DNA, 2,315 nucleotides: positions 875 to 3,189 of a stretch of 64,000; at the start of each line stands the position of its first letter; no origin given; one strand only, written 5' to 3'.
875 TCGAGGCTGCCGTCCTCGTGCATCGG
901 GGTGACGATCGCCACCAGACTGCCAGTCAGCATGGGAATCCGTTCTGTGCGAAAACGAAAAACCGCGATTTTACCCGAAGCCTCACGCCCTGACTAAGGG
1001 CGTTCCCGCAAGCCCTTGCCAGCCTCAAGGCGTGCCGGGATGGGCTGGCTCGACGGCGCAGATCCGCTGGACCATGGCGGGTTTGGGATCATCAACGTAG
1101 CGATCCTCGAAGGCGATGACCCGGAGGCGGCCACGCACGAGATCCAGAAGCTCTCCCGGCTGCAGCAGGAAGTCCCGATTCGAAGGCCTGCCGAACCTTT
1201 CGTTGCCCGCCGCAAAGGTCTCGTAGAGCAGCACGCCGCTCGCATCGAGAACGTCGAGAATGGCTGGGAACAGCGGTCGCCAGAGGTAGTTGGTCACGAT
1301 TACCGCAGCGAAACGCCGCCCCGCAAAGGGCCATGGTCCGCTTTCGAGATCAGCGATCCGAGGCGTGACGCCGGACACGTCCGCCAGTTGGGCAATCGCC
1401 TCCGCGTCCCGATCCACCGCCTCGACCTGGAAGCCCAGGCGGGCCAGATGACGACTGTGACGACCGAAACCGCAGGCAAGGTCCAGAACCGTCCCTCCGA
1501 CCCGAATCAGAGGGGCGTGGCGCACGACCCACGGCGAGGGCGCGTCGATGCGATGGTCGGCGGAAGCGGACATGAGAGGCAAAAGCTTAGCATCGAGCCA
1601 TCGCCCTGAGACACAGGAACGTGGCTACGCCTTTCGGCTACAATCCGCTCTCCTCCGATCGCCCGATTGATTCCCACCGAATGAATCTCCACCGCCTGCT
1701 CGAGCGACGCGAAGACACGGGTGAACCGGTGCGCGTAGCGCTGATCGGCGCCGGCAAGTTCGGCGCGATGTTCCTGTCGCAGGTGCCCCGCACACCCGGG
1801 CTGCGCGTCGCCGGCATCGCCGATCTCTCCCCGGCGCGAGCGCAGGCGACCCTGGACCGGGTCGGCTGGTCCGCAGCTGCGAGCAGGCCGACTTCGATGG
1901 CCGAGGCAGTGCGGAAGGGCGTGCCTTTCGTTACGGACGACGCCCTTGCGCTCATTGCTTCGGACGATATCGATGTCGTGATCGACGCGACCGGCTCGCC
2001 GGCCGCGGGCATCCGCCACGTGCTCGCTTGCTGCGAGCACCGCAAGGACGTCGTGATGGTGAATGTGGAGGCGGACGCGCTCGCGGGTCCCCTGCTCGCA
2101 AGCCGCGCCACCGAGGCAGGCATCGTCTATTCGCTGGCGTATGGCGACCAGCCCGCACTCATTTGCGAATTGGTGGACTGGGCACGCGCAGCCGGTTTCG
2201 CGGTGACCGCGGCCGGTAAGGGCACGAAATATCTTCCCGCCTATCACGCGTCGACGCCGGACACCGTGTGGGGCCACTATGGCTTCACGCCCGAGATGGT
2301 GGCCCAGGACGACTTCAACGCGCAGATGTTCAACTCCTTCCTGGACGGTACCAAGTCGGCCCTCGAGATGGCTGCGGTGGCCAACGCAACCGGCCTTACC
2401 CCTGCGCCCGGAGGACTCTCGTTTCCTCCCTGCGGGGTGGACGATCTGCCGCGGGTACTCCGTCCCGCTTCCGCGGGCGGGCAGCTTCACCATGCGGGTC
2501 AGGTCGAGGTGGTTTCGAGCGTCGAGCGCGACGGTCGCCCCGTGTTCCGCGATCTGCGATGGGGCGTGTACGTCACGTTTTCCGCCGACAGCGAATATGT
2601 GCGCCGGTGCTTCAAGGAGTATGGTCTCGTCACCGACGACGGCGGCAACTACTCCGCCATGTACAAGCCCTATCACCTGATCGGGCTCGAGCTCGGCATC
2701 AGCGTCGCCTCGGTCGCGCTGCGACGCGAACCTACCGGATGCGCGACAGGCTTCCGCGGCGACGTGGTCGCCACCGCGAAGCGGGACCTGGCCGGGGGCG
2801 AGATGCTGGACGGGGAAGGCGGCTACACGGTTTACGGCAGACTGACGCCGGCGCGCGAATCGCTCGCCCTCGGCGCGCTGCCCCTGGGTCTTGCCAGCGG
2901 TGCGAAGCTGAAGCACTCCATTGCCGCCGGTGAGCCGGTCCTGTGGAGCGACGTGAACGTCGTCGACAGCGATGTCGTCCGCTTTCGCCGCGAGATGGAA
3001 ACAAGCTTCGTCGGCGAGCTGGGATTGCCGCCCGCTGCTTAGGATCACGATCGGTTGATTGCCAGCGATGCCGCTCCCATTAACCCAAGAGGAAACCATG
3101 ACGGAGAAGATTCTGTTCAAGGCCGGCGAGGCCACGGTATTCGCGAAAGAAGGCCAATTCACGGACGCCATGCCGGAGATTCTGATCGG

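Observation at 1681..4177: Apparent operon joining a SAF-domain dehydrogenase, an Fae-like protein and an orphan Hcp, with no T6SS or H4MPT genes nearby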

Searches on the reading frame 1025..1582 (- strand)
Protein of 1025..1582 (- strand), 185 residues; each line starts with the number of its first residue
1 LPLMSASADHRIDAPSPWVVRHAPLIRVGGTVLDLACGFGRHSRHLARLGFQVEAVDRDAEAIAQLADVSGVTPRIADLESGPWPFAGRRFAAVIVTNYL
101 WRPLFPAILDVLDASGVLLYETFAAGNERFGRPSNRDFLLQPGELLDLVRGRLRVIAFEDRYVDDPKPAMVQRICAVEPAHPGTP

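Call 3: search_protein_families(library=pfam, proteins=[window:1025-1582:-], max_evalue=0.01)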
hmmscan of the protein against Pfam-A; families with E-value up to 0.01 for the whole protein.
window:1025-1582:- (185 aa): 7 families
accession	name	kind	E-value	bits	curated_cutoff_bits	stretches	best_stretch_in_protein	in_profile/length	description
PF13649.12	Methyltransf_25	-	1e-08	36.2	27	1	32-108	1-85/97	Methyltransferase domain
PF03848.20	TehB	-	1.3e-07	31.7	20.4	1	29-70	31-72/193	Tellurite resistance protein TehB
PF13489.12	Methyltransf_23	-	1.6e-05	25.1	27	1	10-96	4-87/164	Methyltransferase domain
PF08241.18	Methyltransf_11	-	2.3e-05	25.4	21.2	1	33-100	1-70/95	Methyltransferase domain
PF13847.12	Methyltransf_31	-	0.00032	20.8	27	1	28-64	3-42/145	Methyltransferase domain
PF07021.18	MetW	-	0.0026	17.8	21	1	25-100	10-85/193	Methionine biosynthesis protein MetW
PF05175.20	MTS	-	0.0048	17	23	1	10-64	14-69/170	Methyltransferase small domain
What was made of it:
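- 1025..1582 (-): SAM-dependent methyltransferase, transcribed divergently. It marks the upstream boundary and is not part of the trio. Pfam Methyltransf_25 and TehB (call 3).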

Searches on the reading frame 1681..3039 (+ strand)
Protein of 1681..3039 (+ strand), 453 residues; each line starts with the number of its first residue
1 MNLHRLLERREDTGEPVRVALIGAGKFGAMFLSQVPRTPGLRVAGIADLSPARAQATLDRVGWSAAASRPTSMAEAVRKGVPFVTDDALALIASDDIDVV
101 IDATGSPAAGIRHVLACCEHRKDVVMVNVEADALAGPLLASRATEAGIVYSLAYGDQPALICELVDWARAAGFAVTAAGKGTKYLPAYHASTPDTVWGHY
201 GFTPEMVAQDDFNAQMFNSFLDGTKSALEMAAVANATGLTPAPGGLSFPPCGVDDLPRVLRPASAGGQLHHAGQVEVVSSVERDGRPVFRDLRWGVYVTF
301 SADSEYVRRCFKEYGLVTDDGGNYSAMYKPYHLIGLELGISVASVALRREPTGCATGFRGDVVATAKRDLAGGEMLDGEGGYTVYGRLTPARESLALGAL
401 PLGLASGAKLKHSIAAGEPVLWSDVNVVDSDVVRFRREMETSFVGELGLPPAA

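Call 3: search_protein_families(library=pfam, proteins=[window:1681-3039:+], max_evalue=0.01)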
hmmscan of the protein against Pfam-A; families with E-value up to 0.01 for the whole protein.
window:1681-3039:+ (453 aa): 5 families
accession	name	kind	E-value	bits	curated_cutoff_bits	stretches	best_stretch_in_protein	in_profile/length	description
PF21135.2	DRL_cat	-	3.1e-58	196.9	27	1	155-338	1-164/164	Oxidoreductase DRL, catalytic domain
PF08666.17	SAF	-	8.1e-08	33.1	21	1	361-425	1-62/63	SAF domain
PF01408.29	GFO_IDH_MocA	-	5.5e-07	30.7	24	1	17-125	1-90/120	Oxidoreductase family, NAD-binding Rossmann fold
PF03447.22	NAD_binding_3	-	8.4e-06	26.9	24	1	23-133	1-94/116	Homoserine dehydrogenase, NAD binding domain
PF01113.26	DapB_N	-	0.00023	21.7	25.6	1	17-127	1-97/124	Dihydrodipicolinate reductase, N-terminus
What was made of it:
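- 1681..3042 (+): Gene 1: an NAD(P)-binding oxidoreductase of the DRL/DXR-II-like family, with Rossmann, DRL_cat and SAF domains. It is probably the uncharacterised DLO type rather than a true DXR-II. Pfam (call 3).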

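Call 4: search_protein_families(library=ncbifam, proteins=[window:1681-3039:+], max_evalue=0.01)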
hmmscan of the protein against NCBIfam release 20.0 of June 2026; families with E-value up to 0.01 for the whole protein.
window:1681-3039:+ (453 aa): 2 families
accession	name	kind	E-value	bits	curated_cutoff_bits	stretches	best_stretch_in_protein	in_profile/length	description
NF004976.0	PRK06349.1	subfamily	7e-05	22.1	205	1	16-148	4-125/430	homoserine dehydrogenase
TIGR04380.1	myo_inos_iolG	equivalog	0.0029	16.5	355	0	17-70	2-56/330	inositol 2-dehydrogenase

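Call 17: search_solved_structures(query=window:1681-3039:+, max_evalue=0.001, show_alignments=2)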
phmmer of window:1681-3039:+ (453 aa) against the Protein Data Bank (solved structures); distinct sequences matched with E-value up to 0.001: 2.
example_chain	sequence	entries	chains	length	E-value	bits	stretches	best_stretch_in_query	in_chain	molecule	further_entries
3upl_A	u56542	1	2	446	2.3e-57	198.3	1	3-446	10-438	Oxidoreductase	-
3upy_A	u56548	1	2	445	6.6e-57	196.8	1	3-425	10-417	Oxidoreductase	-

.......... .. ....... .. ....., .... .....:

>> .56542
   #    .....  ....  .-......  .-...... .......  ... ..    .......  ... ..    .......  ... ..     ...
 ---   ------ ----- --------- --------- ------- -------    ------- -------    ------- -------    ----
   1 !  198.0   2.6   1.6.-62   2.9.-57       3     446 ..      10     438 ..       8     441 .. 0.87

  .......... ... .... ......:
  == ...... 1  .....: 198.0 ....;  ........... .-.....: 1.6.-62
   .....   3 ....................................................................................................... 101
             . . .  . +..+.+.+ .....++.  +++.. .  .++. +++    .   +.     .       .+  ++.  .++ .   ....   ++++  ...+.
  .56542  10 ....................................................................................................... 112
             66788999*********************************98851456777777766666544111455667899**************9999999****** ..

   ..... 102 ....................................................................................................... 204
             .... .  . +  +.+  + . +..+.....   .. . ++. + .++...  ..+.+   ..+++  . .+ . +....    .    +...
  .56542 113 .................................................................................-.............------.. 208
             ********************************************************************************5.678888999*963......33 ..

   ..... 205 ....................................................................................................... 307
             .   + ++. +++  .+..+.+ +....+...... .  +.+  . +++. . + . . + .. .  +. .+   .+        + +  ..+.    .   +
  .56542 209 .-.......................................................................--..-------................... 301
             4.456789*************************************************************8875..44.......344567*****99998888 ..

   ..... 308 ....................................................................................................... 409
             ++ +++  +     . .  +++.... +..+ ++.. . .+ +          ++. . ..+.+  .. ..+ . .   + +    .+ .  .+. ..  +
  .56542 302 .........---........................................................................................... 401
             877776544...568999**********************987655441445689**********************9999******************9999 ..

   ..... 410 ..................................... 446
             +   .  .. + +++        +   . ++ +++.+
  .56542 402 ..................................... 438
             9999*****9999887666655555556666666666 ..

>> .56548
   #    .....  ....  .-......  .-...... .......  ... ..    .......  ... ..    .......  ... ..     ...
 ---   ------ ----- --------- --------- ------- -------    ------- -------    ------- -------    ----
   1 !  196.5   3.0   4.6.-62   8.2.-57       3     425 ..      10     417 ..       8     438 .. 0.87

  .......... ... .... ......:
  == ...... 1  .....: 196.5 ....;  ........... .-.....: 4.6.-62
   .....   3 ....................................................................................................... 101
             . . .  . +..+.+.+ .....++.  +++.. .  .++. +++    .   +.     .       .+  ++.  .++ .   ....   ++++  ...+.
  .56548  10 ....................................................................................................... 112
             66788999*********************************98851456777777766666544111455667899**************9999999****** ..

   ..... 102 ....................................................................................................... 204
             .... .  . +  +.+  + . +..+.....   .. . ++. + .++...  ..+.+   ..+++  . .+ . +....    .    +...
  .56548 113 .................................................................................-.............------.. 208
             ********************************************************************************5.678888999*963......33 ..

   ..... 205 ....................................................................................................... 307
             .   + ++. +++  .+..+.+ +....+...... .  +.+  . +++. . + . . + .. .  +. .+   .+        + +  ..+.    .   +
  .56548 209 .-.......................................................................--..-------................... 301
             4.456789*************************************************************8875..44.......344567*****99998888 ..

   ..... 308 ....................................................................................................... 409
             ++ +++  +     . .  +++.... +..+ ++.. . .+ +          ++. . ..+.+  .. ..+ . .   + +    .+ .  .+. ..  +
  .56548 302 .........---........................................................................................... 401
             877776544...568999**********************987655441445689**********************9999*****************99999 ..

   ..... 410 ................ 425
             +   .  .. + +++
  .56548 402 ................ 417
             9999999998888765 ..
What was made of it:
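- On DXR-II (DRL): Calls 3 and 17. Both align to Ser (Ser226 and Ser247 of the window protein) in the 3upl alignment (call 17).
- Closest known: DXR-II. Same: Aligned end to end with 3upl (E=2e-57; call 17).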

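Call 64: find_homologous_proteins(query=window:1681-3039:+, max_evalue=1e-10)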
Query window:1681-3039:+ (453 aa): 8000 proteins with E <= 1e-10 among 8000 candidates; the best 120 are listed.
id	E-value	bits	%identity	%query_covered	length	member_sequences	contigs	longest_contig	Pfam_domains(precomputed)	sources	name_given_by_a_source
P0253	1.5e-291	985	97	100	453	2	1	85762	PF01408.29,PF08666.18,PF21135.3,PF03447.23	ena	-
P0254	3.4e-247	839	82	99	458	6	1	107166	PF08666.18,PF21135.3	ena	-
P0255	3.3e-233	793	78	100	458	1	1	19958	PF01113.27,PF01408.29,PF21135.3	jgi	jgi:predicted homoserine dehydrogenase-like protein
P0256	4.2e-233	792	80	98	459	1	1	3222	PF01408.29,PF08666.18,PF21135.3,PF03447.23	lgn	-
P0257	9.3e-232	788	77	100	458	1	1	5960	PF01113.27,PF01408.29,PF21135.3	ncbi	-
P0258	7.0e-231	785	77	100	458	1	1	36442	PF01113.27,PF01408.29,PF21135.3,PF03447.23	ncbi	-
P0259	1.1e-229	781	77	99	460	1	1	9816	PF01408.29,PF08666.18,PF21135.3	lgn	-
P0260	3.2e-229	780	78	98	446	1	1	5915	PF01113.27,PF01408.29,PF08666.18,PF21135.3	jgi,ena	-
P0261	3.5e-229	780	76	100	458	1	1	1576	PF01113.27,PF01408.29,PF21135.3,PF03447.23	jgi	jgi:predicted homoserine dehydrogenase-like protein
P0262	3.5e-229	780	77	98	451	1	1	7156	PF01113.27,PF01408.29,PF08666.18,PF21135.3,PF03447.23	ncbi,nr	ncbi:MAG TPA: SAF domain-containing protein [Burkholderiales bacterium]|nr:SAF domain-containing pro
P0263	4.9e-229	779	77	99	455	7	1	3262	PF01113.27,PF01408.29,PF21135.3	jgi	jgi:predicted homoserine dehydrogenase-like protein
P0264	5.7e-229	779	77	98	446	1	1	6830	PF01113.27,PF01408.29,PF21135.3,PF03447.23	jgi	jgi:predicted homoserine dehydrogenase-like protein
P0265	1.0e-228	778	77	99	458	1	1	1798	PF01113.27,PF01408.29,PF21135.3,PF03447.23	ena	-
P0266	1.9e-228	777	77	99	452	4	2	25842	PF21135.3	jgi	jgi:predicted homoserine dehydrogenase-like protein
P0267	2.1e-228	777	76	98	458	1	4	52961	PF01113.27,PF01408.29,PF08666.18,PF21135.3,PF03447.23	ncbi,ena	-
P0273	7.4e-228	775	77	98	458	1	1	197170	PF01113.27,PF01408.29,PF21135.3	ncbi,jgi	jgi:predicted homoserine dehydrogenase-like protein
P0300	9.9e-226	768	76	100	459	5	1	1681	PF01408.29,PF08666.18,PF21135.3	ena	-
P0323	1.7e-224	764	77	98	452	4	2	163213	PF08666.18,PF21135.3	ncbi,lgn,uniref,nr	ncbi:NAD(P)H-dependent oxidoreductase [Pelomicrobium methylotrophicum]|uniref:Flagellar biosynthesis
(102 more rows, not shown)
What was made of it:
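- Checked: Homologue lengths of 444-465 aa favour 1681 (call 64).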

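Call 65: find_encoding_contigs(protein=P0323, flank=7000, max_places=2)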
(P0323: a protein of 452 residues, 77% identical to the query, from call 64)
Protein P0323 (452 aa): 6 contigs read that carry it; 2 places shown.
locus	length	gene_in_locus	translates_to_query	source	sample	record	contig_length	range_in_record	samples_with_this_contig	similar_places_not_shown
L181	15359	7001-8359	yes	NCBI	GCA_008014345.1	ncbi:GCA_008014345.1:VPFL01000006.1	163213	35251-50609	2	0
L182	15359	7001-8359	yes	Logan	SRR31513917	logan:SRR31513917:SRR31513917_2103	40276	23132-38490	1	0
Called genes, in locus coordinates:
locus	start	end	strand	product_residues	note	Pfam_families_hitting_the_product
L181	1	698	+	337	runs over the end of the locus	PF19879:DUF6352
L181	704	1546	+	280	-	PF13369:Transglut_core2, PF13371:TPR_9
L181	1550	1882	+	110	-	PF11743:DUF3301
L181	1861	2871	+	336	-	PF00892:EamA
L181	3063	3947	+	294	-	PF01435:Peptidase_M48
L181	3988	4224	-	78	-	PF09413:DUF2007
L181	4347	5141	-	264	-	PF04333:MlaA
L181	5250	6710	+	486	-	PF00171:Aldedh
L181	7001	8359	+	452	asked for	PF21135:DRL_cat, PF08666:SAF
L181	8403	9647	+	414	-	PF00999:Na_H_Exchanger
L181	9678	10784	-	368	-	PF00364:Biotin_lipoyl, PF02817:E3_binding, PF00198:2-oxoacid_dh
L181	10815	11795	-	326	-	PF02779:Transket_pyr, PF02780:Transketolase_C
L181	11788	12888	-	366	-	PF00676:E1_dh, PF13292:DXP_synthase_N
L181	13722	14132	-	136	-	PF01797:Y1_Tnp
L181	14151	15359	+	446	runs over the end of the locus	PF01385:OrfB_IS605, PF07282:Cas12f1-like_TNB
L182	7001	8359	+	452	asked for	PF21135:DRL_cat, PF08666:SAF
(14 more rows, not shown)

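Call 66: find_encoding_contigs(protein=P0273, flank=7000, max_places=2)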
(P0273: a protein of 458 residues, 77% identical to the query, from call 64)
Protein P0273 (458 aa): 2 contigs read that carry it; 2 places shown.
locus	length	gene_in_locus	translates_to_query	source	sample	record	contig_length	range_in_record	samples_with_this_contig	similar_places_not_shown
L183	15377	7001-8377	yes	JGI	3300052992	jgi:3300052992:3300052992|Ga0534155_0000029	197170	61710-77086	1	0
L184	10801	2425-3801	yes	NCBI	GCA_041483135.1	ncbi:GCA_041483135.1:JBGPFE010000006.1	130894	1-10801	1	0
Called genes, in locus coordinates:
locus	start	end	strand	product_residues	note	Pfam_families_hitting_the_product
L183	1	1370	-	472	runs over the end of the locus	PF03435:Sacchrp_dh_NADP, PF16653:Sacchrp_dh_C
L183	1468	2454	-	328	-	PF08240:ADH_N, PF00107:ADH_zinc_N, PF13602:ADH_zinc_N_2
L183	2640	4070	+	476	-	PF00171:Aldedh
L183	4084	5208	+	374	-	PF08442:ATP-grasp_2, PF13549:ATP-grasp_5, PF24948:Citrate_synth_N, PF00549:Ligase_CoA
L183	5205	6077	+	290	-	PF02629:CoA_binding, PF00549:Ligase_CoA, PF13607:Succ_CoA_lig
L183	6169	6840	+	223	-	PF04654:DUF599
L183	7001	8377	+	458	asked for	PF01113:DapB_N (faint), PF01408:GFO_IDH_MocA (weak), PF21135:DRL_cat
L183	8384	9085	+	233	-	-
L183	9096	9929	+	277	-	PF13489:Methyltransf_23, PF13847:Methyltransf_31 (weak), PF08241:Methyltransf_11 (weak), PF08242:Methyltransf_12, PF13649:Methyltransf_25 (faint)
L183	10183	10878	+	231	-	PF04773:FecR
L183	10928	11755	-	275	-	PF00561:Abhydrolase_1 (weak), PF12146:Hydrolase_4 (faint)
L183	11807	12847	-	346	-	PF03797:Autotransporter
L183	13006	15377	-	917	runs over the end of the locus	PF04932:Wzy_C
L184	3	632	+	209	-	?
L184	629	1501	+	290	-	PF02629:CoA_binding, PF00549:Ligase_CoA, PF13607:Succ_CoA_lig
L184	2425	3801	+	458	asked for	PF01113:DapB_N (faint), PF01408:GFO_IDH_MocA (weak), PF21135:DRL_cat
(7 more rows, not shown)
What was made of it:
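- Oxidoreductase homologues at 77% identity are flanked by unrelated genes (calls 64-66). An aldehyde dehydrogenase lies 0.3-3 kb upstream of both oxidoreductase homologues examined (calls 65, 66).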

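Call 77: search_protein_families(library=padloc, proteins=[window:1681-3039:+], max_evalue=0.001)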
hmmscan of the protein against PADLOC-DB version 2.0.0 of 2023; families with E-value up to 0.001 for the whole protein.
window:1681-3039:+ (453 aa): 0 families
